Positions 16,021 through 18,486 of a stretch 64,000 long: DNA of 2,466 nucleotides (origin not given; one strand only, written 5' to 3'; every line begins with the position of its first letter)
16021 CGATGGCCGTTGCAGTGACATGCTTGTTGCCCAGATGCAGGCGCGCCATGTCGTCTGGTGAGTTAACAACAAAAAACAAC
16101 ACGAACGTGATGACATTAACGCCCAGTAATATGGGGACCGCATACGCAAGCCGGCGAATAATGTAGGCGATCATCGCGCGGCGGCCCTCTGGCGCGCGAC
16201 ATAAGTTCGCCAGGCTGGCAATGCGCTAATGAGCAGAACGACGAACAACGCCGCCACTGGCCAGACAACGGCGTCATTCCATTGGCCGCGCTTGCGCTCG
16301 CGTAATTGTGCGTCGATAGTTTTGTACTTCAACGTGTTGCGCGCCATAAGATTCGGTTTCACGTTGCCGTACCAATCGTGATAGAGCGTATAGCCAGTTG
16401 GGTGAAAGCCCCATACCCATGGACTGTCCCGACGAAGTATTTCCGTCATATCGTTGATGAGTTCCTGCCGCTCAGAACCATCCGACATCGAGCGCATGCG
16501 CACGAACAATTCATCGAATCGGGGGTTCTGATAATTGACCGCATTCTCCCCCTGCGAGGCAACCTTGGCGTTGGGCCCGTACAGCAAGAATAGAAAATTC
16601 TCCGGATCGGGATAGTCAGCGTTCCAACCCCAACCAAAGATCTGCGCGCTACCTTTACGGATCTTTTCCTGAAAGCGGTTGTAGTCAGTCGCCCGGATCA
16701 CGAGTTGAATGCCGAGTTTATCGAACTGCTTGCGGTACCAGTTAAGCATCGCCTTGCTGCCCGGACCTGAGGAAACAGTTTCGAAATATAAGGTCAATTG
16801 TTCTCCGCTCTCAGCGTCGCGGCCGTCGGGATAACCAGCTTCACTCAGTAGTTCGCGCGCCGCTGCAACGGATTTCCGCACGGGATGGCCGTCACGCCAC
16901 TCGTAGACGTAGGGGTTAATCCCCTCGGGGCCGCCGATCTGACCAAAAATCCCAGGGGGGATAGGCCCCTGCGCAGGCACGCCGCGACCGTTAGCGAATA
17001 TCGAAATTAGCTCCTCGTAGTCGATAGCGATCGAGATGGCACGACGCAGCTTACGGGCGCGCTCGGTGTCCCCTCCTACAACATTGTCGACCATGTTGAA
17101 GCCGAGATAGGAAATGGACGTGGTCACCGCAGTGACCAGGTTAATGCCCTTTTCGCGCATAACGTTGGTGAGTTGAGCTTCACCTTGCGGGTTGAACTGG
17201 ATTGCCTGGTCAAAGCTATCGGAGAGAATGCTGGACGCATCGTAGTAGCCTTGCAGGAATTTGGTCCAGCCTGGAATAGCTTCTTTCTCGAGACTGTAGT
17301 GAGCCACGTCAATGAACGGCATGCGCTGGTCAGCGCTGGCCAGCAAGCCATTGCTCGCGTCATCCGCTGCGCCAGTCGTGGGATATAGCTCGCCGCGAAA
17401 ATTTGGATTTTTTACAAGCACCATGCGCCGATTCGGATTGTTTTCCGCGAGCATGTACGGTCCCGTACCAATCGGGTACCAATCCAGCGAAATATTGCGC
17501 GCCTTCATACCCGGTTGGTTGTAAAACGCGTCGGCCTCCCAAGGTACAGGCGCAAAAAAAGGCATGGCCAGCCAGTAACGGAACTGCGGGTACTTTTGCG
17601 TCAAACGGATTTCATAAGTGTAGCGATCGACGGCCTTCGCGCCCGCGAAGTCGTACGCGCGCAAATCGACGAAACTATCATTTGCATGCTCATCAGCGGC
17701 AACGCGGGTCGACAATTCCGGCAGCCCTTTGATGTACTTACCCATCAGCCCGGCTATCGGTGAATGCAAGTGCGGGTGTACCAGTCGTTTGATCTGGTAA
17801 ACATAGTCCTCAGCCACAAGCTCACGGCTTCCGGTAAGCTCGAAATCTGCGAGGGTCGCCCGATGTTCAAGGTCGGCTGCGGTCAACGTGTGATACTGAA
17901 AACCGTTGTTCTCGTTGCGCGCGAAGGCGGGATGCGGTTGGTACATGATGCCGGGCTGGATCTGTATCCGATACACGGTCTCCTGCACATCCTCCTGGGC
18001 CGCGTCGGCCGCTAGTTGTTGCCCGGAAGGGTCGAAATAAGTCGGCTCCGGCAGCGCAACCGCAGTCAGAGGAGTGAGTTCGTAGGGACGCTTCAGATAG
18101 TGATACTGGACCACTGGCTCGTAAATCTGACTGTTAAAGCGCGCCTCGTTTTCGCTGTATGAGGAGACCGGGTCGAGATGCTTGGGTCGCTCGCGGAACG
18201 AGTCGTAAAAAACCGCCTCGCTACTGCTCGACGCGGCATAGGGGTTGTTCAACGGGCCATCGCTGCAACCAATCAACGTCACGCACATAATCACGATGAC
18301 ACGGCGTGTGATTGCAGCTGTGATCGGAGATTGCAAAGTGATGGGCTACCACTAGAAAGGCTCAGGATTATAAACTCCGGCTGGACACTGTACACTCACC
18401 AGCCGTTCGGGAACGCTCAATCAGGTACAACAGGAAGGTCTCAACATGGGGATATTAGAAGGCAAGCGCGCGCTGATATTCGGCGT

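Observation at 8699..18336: Beta-oxidation gene pair (fadI/fadJ-like) embedded inside a yejABEF-like peptide ABC importer operon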

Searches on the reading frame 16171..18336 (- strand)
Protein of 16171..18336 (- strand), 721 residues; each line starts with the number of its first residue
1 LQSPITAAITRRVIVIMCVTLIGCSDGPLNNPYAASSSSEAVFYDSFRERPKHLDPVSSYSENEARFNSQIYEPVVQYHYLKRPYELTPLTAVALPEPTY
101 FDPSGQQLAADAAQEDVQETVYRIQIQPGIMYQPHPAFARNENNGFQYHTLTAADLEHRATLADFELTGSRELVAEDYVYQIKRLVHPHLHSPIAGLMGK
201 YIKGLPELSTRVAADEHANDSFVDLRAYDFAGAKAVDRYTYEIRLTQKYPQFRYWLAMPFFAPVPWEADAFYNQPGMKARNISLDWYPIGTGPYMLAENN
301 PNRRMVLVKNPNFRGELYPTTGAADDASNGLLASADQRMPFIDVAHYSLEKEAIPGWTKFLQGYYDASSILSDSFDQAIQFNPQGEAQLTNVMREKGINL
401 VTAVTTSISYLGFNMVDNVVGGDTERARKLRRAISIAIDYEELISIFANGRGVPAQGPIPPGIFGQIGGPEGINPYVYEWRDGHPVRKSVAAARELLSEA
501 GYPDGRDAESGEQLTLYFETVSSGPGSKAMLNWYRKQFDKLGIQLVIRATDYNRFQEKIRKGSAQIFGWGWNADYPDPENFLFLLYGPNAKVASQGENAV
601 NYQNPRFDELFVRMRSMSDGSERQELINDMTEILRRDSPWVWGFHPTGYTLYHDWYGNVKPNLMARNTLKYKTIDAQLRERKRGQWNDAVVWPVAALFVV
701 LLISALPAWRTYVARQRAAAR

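Call 3: search_protein_families(library=pfam, proteins=[window:16171-18336:-])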
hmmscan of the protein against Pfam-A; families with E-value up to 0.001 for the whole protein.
window:16171-18336:- (721 aa): 1 family
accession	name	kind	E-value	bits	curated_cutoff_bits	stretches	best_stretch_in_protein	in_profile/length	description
PF00496.27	SBP_bac_5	-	3.3e-50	171.7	32.4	1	172-589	34-364/368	Bacterial extracellular solute-binding proteins, family 5 Middle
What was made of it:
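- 16171..18336 (-): Family-5 substrate-binding protein, 721 aa. It has a lipoprotein signal (..VTLIGC) and a C-terminal transmembrane helix. PF00496, E 3e-50 (call 3).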

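Call 4: search_protein_families(library=ncbifam, proteins=[window:16171-18336:-])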
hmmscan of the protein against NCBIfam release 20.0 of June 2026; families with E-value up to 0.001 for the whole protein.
window:16171-18336:- (721 aa): 10 families
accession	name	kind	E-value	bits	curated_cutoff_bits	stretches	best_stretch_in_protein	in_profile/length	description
NF043070.1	DppA_dipep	equivalog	1.7e-21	76.4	1005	1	386-649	270-509/535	dipeptide ABC transporter periplasmic-binding protein DppA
NF011684.0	PRK15104.1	equivalog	1.2e-16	60.6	947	2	429-658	314-523/543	oligopeptide ABC transporter substrate-binding protein OppA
NF011942.0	PRK15413.1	equivalog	3.3e-15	55.8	594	1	391-641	251-478/512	glutathione ABC transporter substrate-binding protein GsiB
NF045467.1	Opp4A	equivalog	4.4e-15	54.9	650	1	379-660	261-542/556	oligopeptide ABC transporter substrate-binding protein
TIGR02294.1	nickel_nikA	equivalog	6.8e-15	54.6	393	2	485-635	310-462/501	nickel ABC transporter substrate-binding protein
NF007287.0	PRK09755.1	equivalog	3.1e-12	46.1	1098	2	430-641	308-498/535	ABC transporter substrate-binding protein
NF011689.0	PRK15109.1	equivalog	4.8e-12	45.3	560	1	232-313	159-237/547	ABC transporter substrate-binding protein SapA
NF045468.1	Opp5A_nikA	equivalog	3.7e-09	35.6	600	1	390-648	225-461/488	nickel ABC transporter substrate-binding protein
NF043077.1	MMSYN1_0169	equivalog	2.9e-08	32.7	650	0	548-583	695-730/896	oligopeptide ABC transporter substrate-binding protein OppA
TIGR04028.1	SBP_KPN_01854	hypoth_equivalog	3.5e-06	25.9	468.5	1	489-634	318-468/509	TIGR04028 family ABC transporter substrate-binding protein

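Call 18: find_homologous_proteins(query=window:16171-18336:-, max_evalue=1e-20)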
Query window:16171-18336:- (721 aa): 8000 proteins with E <= 1e-20 among 8000 candidates; the best 120 are listed.
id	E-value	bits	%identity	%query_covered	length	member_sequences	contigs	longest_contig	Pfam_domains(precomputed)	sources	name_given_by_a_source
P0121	0.0e+0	1647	100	98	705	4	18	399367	PF00496.28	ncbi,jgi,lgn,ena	-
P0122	0.0e+0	1342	79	100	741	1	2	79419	PF00496.28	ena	-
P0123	0.0e+0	1338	80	97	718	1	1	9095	PF00496.28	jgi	jgi:oligopeptide transport system substrate-binding protein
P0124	0.0e+0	1270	76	97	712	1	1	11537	PF00496.28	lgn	-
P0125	0.0e+0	1244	73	98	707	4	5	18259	PF00496.28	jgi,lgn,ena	-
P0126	0.0e+0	1240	73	98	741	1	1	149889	PF00496.28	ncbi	-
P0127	0.0e+0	1230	74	97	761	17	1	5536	PF00496.28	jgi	-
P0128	0.0e+0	1229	74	97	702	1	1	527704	PF00496.28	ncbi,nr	ncbi:MAG: ABC transporter substrate-binding protein [Gammaproteobacteria bacterium]|nr:ABC transport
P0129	0.0e+0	1227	73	97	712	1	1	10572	PF00496.28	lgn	-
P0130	0.0e+0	1226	72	98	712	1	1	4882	PF00496.28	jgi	jgi:ABC-type transport system substrate-binding protein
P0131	0.0e+0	1226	72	98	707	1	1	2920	PF00496.28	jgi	jgi:oligopeptide transport system substrate-binding protein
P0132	0.0e+0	1220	72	98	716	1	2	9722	PF00496.28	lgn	-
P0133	0.0e+0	1220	73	97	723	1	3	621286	PF00496.28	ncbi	-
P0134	0.0e+0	1220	70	100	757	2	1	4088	PF00496.28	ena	-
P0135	0.0e+0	1219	72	97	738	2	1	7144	PF00496.28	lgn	-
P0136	0.0e+0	1219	72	99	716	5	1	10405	PF00496.28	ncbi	ncbi:MAG: ABC transporter substrate-binding protein [Gammaproteobacteria bacterium]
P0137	0.0e+0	1215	73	97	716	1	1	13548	PF00496.28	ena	-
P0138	0.0e+0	1210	71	99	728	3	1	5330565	PF00496.28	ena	-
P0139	0.0e+0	1207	72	96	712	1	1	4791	PF00496.28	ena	-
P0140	0.0e+0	1207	72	98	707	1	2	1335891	PF00496.28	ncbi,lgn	ncbi:MAG: ABC transporter substrate-binding protein [Gammaproteobacteria bacterium]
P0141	0.0e+0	1204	71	98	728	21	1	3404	PF00496.28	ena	-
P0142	0.0e+0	1203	71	98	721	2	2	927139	PF00496.28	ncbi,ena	-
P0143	0.0e+0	1203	71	98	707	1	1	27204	PF00496.28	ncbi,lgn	ncbi:MAG: ABC transporter substrate-binding protein [Gammaproteobacteria bacterium]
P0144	0.0e+0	1190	71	98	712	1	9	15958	PF00496.28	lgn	-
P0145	0.0e+0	1186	70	100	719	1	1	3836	PF00496.28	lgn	-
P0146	0.0e+0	1185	70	98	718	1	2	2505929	PF00496.28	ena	-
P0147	0.0e+0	1181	68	100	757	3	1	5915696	PF00496.28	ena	-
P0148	0.0e+0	1181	70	98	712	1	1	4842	PF00496.28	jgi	jgi:ABC-type transport system substrate-binding protein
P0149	0.0e+0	1159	69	97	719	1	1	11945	PF00496.28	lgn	-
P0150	0.0e+0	1158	68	99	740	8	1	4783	PF00496.28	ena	-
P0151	0.0e+0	1157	68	98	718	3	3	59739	PF00496.28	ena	-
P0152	0.0e+0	1157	69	97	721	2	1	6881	PF00496.28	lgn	-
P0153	0.0e+0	1152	68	96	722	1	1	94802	PF00496.28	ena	-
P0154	0.0e+0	1152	69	98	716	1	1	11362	PF00496.28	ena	-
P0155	0.0e+0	1149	68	100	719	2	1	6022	PF00496.28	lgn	-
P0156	0.0e+0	1149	66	100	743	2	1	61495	PF00496.28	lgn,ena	-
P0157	0.0e+0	1148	68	98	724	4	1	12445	PF00496.28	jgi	-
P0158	0.0e+0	1148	68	99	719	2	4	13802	PF00496.28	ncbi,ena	-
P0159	0.0e+0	1147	66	99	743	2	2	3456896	PF00496.28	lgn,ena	-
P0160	0.0e+0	1142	68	97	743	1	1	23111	PF00496.28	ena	-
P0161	0.0e+0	1142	67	98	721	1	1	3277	PF00496.28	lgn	-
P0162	0.0e+0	1141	67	99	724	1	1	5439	PF00496.28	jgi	jgi:peptide/nickel transport system substrate-binding protein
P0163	0.0e+0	1140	67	98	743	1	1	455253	PF00496.28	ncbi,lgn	-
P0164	0.0e+0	1140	66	98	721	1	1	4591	PF00496.28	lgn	-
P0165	0.0e+0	1139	69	98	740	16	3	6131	PF00496.28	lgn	-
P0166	0.0e+0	1137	67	98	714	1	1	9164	PF00496.28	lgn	-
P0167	0.0e+0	1137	67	98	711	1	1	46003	PF00496.28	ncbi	ncbi:MAG: ABC transporter substrate-binding protein [Gammaproteobacteria bacterium]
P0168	0.0e+0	1135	68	97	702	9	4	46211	PF00496.28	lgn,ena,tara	tara:strand:+ start:4406 stop:6514 length:2109 start_codon:yes stop_codon:yes gene_type:complete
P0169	0.0e+0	1133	67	100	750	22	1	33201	PF00496.28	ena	-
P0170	0.0e+0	1133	69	97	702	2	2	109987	PF00496.28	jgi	jgi:ABC-type transport system substrate-binding protein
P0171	0.0e+0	1133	66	99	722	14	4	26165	PF00496.28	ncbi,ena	-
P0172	0.0e+0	1132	67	98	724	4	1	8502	PF00496.28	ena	-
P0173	0.0e+0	1130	68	97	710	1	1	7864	PF00496.28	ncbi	-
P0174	0.0e+0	1127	67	98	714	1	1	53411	PF00496.28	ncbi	ncbi:MAG: ABC transporter substrate-binding protein [Pseudomonadota bacterium]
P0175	0.0e+0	1126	68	97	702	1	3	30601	PF00496.28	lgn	-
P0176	0.0e+0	1123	66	98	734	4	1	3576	PF00496.28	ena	-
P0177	0.0e+0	1123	66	99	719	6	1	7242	PF00496.28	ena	-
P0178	0.0e+0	1122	66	100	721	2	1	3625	PF00496.28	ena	-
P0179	0.0e+0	1122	67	98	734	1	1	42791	PF00496.28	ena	-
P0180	0.0e+0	1120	66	98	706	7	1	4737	PF00496.28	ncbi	ncbi:MAG: ABC transporter substrate-binding protein [Gammaproteobacteria bacterium]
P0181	0.0e+0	1120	65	99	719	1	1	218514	PF00496.28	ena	-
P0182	0.0e+0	1119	68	97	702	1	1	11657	PF00496.28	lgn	-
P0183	0.0e+0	1118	66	98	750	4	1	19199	PF00496.28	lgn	-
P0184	0.0e+0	1117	65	99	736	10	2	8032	PF00496.28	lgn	-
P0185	0.0e+0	1116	67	96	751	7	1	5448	PF00496.28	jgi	-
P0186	0.0e+0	1116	67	97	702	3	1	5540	PF00496.28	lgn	-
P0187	0.0e+0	1115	65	99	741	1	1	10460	PF00496.28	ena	-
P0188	0.0e+0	1114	65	99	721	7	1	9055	PF00496.28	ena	-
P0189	0.0e+0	1112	67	96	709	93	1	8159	PF00496.28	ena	-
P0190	0.0e+0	1112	66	97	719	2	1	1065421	PF00496.28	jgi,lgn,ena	-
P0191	0.0e+0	1110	67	95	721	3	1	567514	PF00496.28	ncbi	-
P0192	0.0e+0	1110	65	100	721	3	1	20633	PF00496.28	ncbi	-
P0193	0.0e+0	1109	66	96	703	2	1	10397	PF00496.28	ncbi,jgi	ncbi:MAG: oligopeptide transport system substrate-binding protein [Gammaproteobacteria bacterium]|jg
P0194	0.0e+0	1108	64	100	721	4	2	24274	PF00496.28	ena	-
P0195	0.0e+0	1105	65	100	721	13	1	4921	PF00496.28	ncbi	-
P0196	0.0e+0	1105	66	98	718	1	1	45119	PF00496.28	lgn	-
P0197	0.0e+0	1102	66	98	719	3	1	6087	PF00496.28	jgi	jgi:oligopeptide transport system substrate-binding protein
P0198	0.0e+0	1098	65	99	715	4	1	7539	PF00496.28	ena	-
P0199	0.0e+0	1097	64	98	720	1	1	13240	PF00496.28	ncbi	ncbi:MAG: ABC transporter substrate-binding protein [Pseudomonadota bacterium]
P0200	0.0e+0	1096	66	98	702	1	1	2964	PF00496.28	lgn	-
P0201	0.0e+0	1092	66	97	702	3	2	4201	PF00496.28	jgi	-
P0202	0.0e+0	1091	65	97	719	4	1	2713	PF00496.28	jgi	jgi:oligopeptide transport system substrate-binding protein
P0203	0.0e+0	1090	63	100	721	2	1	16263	PF00496.28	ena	-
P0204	0.0e+0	1089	64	98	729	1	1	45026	PF00496.28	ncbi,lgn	-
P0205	0.0e+0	1087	65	98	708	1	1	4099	PF00496.28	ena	-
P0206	0.0e+0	1084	63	98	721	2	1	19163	PF00496.28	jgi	jgi:oligopeptide transport system substrate-binding protein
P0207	0.0e+0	1083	65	98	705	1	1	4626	PF00496.28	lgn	-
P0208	0.0e+0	1083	65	96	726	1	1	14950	PF00496.28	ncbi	-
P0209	0.0e+0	1083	64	98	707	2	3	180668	PF00496.28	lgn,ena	-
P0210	0.0e+0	1080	63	98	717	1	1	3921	PF00496.28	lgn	-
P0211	0.0e+0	1076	64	98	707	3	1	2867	PF00496.28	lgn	-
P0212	0.0e+0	1076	64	98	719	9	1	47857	PF00496.28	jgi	jgi:ABC-type transport system substrate-binding protein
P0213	0.0e+0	1073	63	99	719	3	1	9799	PF00496.28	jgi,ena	-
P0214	0.0e+0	1073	65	97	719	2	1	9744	PF00496.28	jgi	-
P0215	0.0e+0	1072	65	96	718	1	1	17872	PF00496.28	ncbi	-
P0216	0.0e+0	1071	63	99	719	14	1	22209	PF00496.28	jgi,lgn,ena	-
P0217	0.0e+0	1069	63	98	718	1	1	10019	PF00496.28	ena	-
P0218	0.0e+0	1069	64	97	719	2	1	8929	PF00496.28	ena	-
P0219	0.0e+0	1069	64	99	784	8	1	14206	PF00496.28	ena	-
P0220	0.0e+0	1068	64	97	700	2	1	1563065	PF00496.28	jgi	jgi:peptide/nickel transport system substrate-binding protein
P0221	0.0e+0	1068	64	97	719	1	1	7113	PF00496.28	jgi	-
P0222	0.0e+0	1067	63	99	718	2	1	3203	PF00496.28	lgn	-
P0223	0.0e+0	1067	63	99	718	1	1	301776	PF00496.28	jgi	jgi:ABC-type transport system substrate-binding protein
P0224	0.0e+0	1066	63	98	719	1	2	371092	PF00496.28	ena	-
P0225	0.0e+0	1066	65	95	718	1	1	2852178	PF00496.28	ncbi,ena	-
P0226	0.0e+0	1063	64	98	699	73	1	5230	PF00496.28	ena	-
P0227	0.0e+0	1063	64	97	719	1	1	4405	PF00496.28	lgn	-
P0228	0.0e+0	1062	74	84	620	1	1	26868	PF00496.28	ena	-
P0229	0.0e+0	1062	64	97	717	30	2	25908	PF00496.28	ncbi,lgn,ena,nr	ncbi:MAG: ABC transporter substrate-binding protein [Gammaproteobacteria bacterium]|nr:ABC transport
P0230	0.0e+0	1062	78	80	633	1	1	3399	PF00496.28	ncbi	ncbi:MAG: ABC transporter substrate-binding protein [Gammaproteobacteria bacterium]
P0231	0.0e+0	1060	65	92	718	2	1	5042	PF00496.28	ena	-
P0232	0.0e+0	1059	62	98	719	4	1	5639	PF00496.28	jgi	jgi:ABC-type transport system substrate-binding protein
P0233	0.0e+0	1059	64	97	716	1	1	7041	PF00496.28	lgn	-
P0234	0.0e+0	1059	63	97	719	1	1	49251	PF00496.28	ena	-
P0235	0.0e+0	1059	64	98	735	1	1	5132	PF00496.28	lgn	-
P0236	0.0e+0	1057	63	94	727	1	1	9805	PF00496.28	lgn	-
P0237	0.0e+0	1056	63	99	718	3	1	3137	PF00496.28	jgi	jgi:ABC-type transport system substrate-binding protein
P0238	0.0e+0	1056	61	99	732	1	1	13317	PF00496.28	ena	-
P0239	0.0e+0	1056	63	97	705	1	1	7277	PF00496.28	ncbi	-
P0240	0.0e+0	1056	63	97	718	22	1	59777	PF00496.28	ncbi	-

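Call 19: search_solved_structures(query=window:16171-18336:-, max_evalue=0.001, show_alignments=1)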
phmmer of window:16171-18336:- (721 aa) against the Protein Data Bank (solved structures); distinct sequences matched with E-value up to 0.001: 50.
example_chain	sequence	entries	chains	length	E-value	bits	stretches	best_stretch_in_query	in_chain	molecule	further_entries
3m8u_A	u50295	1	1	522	2.9e-21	78.6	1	387-647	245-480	Heme-binding protein A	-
6ofq_A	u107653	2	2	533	3e-20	75.3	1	430-646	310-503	Heme-binding protein A / AI-2 binding protein A | Heme-binding protein A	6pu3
8upi_A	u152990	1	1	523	1.2e-18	69.9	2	429-652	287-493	Peptide ABC transporter substrate-binding protein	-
5f1q_A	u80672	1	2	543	4.1e-18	68.2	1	386-649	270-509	Periplasmic dipeptide transport protein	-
3tpa_A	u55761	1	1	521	3.9e-17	65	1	389-650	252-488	Heme-binding protein A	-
1b05_A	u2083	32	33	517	8.8e-17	63.8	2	429-658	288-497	PERIPLASMIC OLIGOPEPTIDE-BINDING PROTEIN | PROTEIN (OLIGO-PEPTIDE BINDING PROTEIN) | PERIPLASMIC OLIGO-PEPTIDE BINDING PROTEIN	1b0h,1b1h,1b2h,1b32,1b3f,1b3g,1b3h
1dpp_A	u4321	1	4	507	1.7e-16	62.8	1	386-647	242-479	DIPEPTIDE BINDING PROTEIN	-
8z1y_F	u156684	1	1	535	2.1e-16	62.6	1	386-647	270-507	Dipeptide-binding protein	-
1dpe_A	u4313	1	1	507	1.3e-15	60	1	386-647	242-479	DIPEPTIDE-BINDING PROTEIN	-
8z1z_F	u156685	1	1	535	2.4e-15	59.1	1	386-647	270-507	Dipeptide-binding protein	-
3zs6_A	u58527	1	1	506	3.2e-15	58.6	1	427-654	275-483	PERIPLASMIC OLIGOPEPTIDE-BINDING PROTEIN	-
4gl8_A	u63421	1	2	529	1.3e-14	56.7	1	489-669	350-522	Oligopeptide ABC transporter OppAIV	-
9rd1_A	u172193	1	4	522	3.2e-14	55.4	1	429-659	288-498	Periplasmic oligopeptide-binding protein OppA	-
3tcf_A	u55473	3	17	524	3.2e-14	55.3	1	429-659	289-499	Periplasmic oligopeptide-binding protein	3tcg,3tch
4qfk_H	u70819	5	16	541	4.8e-14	54.8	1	385-626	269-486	ABC transporter periplasmic peptide-binding protein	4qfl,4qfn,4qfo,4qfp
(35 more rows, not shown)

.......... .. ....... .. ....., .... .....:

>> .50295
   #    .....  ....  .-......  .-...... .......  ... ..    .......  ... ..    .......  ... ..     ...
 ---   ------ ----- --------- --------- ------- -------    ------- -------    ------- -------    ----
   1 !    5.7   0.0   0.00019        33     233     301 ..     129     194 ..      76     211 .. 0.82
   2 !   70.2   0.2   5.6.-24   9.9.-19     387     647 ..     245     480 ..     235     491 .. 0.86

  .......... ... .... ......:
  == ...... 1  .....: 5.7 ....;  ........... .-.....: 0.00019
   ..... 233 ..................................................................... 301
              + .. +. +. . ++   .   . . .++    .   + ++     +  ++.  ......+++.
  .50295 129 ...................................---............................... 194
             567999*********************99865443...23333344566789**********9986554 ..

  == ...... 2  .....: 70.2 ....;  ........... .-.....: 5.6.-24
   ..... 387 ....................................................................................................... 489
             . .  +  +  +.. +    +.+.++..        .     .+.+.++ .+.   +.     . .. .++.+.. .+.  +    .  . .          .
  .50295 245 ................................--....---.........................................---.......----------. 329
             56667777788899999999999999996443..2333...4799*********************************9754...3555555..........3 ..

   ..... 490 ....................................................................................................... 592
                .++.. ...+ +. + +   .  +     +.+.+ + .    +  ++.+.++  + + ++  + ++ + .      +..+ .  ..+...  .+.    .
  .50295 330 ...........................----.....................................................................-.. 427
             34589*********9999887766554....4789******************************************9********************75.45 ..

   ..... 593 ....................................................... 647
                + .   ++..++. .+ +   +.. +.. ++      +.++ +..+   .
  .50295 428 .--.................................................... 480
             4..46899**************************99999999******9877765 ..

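Call 22: find_encoding_contigs(protein=P0147, flank=10000, max_places=1)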
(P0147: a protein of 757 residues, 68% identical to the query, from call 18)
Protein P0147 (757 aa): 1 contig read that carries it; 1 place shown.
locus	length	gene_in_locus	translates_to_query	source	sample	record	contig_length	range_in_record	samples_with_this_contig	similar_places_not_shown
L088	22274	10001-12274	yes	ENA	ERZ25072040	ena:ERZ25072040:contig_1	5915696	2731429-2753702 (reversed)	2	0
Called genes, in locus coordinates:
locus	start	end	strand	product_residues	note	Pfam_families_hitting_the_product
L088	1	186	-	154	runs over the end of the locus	PF00462:Glutaredoxin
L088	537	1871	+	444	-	PF05697:Trigger_N, PF00254:FKBP_C, PF05698:Trigger_C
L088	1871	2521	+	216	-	PF00574:CLP_protease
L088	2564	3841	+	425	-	PF06689:zf-C4_ClpX, PF01078:Mg_chelatase (faint), PF05496:RuvB_N (faint), PF00004:AAA, PF07724:AAA_2, PF07728:AAA_5 (weak), PF13401:AAA_22 (faint), PF10431:ClpB_D2-small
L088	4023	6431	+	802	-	PF02190:LON_substr_bdg, PF08298:AAA_PrkA (weak), PF00004:AAA, PF07728:AAA_5, PF22667:Lon_lid, PF05362:Lon_C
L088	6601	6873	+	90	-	PF00216:Bac_DNA_binding, PF18291:HU-HIG (weak), PF18175:HU-CCDC81_bac_2 (weak)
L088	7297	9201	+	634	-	PF13623:SurA_N_2, PF13624:SurA_N_3, PF13145:Rotamase_2, PF13616:Rotamase_3, PF00639:Rotamase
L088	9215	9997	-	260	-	PF00106:adh_short, PF13561:adh_short_C2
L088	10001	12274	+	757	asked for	PF00496:SBP_bac_5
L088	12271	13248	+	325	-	PF19300:BPD_transp_1_N (weak), PF00528:BPD_transp_1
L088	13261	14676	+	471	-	PF00528:BPD_transp_1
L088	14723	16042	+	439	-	PF00108:Thiolase_N, PF00109:ketoacyl-synt (weak), PF02803:Thiolase_C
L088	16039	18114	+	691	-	PF00378:ECH_1, PF16113:ECH_2, PF02737:3HCDH_N, PF00725:3HCDH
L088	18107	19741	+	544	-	PF01078:Mg_chelatase (faint), PF00005:ABC_tran, PF02463:SMC_N (weak), PF13401:AAA_22 (faint), PF13555:AAA_29 (faint), PF13304:AAA_21 (faint), PF08352:oligo_HPY (faint), PF00005:ABC_tran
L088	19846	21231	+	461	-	PF01554:MatE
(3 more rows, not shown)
